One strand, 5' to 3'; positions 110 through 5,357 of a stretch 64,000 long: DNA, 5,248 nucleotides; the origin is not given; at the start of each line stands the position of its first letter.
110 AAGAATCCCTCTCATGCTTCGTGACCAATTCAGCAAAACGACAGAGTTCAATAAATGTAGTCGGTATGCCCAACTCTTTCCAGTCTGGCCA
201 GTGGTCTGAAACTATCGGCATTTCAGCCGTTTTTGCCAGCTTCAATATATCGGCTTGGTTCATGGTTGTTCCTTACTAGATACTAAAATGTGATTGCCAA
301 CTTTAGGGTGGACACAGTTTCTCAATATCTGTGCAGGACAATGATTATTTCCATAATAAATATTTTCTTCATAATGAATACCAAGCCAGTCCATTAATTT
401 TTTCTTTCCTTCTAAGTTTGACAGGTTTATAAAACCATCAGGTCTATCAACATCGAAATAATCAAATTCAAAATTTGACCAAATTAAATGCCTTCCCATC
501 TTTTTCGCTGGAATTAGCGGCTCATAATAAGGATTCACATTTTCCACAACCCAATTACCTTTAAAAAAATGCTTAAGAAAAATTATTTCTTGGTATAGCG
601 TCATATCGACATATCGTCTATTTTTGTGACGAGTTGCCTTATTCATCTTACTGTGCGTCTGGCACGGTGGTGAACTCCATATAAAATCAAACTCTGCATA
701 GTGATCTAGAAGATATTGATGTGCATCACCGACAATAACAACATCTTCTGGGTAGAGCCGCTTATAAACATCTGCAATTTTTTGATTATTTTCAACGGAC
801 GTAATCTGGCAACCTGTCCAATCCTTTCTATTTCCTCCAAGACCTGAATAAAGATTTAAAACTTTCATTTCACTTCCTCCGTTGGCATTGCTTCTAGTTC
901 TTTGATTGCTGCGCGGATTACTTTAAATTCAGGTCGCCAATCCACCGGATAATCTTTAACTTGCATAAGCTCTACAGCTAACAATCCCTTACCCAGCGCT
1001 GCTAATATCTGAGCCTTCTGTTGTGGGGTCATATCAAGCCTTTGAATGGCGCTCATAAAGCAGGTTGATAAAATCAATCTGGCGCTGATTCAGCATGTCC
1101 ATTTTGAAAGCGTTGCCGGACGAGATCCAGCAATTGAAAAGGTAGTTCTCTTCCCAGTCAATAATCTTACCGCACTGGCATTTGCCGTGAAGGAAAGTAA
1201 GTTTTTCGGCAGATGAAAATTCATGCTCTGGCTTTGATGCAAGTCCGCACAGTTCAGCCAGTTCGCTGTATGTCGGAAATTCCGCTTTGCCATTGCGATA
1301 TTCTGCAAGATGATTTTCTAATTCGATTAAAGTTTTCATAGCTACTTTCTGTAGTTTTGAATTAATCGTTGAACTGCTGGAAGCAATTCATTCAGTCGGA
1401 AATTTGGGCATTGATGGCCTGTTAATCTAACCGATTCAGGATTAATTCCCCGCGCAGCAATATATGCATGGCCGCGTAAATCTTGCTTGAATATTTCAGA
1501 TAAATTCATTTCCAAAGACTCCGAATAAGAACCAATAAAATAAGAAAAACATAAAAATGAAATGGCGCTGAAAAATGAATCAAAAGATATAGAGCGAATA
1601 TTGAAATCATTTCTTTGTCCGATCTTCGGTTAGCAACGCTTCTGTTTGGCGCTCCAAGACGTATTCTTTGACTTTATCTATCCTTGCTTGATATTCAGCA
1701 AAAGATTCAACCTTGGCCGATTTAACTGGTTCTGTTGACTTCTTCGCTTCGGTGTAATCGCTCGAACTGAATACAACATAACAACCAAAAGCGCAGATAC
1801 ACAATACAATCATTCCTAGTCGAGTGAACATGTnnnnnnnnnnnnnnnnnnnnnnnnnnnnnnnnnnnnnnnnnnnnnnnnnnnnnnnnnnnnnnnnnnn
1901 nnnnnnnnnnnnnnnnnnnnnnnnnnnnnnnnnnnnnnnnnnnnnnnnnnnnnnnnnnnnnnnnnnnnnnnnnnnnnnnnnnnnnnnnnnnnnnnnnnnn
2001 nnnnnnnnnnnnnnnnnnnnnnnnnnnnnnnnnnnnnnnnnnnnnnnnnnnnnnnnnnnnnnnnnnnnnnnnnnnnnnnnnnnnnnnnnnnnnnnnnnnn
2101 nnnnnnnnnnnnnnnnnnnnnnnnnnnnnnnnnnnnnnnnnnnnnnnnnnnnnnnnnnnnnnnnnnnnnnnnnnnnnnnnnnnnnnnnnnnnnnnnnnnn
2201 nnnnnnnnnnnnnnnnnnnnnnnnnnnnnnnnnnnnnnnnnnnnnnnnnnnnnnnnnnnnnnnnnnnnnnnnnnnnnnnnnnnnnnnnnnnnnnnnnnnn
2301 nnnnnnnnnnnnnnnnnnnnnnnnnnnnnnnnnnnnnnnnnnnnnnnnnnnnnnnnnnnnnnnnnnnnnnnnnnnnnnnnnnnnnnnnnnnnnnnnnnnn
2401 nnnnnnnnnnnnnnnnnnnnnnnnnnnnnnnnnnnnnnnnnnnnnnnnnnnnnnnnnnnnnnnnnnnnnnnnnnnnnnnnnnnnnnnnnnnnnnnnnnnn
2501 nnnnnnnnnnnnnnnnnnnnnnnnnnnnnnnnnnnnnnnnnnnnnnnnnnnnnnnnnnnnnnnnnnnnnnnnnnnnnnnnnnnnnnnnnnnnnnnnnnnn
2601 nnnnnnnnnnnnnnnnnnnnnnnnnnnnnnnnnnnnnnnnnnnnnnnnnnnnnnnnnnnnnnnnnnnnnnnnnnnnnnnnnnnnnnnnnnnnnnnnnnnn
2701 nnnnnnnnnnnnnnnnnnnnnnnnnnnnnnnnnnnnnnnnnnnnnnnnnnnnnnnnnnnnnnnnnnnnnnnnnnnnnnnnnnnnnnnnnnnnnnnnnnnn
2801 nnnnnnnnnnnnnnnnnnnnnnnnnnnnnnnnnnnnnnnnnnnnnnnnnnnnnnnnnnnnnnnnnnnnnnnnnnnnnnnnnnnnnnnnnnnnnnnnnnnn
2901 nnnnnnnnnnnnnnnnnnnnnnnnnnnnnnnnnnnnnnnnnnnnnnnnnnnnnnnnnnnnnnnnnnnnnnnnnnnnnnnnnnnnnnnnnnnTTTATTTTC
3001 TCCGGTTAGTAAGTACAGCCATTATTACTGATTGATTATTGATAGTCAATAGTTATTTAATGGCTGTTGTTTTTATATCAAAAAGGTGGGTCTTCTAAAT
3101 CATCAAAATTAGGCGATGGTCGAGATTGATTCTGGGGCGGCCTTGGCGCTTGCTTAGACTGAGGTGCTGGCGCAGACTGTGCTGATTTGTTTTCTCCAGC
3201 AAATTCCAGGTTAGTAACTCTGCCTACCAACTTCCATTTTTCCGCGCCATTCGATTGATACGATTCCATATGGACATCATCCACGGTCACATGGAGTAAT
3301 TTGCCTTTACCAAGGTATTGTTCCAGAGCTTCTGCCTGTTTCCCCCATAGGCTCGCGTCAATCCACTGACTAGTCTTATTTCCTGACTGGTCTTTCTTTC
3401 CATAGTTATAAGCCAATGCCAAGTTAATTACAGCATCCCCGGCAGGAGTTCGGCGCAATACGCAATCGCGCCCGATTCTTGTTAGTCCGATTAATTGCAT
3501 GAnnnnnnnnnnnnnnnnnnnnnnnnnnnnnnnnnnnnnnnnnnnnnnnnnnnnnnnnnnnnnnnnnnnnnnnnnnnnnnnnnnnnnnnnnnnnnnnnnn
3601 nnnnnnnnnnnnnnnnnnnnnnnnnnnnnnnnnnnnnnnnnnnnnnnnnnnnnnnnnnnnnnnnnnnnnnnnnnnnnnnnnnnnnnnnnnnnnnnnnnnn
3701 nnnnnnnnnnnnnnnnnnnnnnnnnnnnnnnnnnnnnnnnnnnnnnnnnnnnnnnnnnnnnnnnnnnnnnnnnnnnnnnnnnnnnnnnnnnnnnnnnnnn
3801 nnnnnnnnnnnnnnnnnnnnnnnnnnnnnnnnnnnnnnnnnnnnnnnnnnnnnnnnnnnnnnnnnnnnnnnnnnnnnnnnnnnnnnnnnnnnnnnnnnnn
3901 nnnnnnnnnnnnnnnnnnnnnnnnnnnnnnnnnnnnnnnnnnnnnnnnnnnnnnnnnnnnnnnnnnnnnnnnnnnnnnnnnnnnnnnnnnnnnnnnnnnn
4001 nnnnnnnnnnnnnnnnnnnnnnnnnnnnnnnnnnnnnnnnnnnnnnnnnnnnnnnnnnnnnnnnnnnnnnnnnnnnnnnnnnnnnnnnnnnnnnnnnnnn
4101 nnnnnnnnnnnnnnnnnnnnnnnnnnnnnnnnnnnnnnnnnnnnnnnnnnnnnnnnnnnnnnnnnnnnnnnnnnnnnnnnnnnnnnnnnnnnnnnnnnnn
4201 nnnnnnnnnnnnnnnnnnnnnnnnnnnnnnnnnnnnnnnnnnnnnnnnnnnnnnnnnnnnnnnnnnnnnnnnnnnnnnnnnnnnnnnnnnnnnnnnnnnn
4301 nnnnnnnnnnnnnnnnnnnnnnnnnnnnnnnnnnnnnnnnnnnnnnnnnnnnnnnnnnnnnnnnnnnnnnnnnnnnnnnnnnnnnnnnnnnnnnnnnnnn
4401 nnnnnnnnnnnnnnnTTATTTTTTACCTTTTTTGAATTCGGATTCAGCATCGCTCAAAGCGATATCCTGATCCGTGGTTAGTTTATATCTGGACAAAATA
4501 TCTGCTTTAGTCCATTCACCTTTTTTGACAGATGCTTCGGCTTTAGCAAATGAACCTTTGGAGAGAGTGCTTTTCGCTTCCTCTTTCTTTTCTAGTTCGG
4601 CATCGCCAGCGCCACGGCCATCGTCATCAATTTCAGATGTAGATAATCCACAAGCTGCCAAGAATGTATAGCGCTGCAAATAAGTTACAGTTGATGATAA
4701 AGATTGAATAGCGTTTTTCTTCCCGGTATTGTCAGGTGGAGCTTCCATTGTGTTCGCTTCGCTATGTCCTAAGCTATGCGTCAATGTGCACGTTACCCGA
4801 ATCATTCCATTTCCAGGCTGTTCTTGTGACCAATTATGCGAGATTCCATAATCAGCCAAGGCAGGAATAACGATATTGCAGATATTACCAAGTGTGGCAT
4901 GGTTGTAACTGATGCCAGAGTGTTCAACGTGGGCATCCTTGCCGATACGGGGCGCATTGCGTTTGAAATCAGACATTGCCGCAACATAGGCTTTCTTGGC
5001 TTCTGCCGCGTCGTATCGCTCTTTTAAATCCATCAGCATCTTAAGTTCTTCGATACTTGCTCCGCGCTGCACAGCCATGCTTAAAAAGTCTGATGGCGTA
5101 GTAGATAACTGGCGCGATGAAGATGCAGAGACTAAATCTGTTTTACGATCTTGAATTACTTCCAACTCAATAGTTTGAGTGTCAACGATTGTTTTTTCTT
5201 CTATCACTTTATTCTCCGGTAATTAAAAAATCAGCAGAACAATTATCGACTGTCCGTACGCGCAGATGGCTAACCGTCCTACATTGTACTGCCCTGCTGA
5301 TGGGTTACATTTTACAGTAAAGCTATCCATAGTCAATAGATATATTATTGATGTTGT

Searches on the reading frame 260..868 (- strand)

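Call 64: search_protein_families(library=pfam, proteins=[window:260-868:-], max_evalue=0.001)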
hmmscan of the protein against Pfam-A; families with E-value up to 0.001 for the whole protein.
window:260-868:- (202 aa): 1 family
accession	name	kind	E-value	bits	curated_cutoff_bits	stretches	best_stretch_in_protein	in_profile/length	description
PF00145.23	DNA_methylase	-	2.9e-09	37.3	22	1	1-111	1-111/324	C-5 cytosine-specific DNA methylase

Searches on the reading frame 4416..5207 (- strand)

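Call 64: search_protein_families(library=pfam, proteins=[window:4416-5207:-], max_evalue=0.001)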
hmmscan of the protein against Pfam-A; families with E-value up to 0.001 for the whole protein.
window:4416-5207:- (263 aa): 1 family
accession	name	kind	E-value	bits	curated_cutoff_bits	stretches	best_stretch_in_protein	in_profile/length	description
PF04404.17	ERF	-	1.8e-15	57.7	25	1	76-215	3-144/153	ERF superfamily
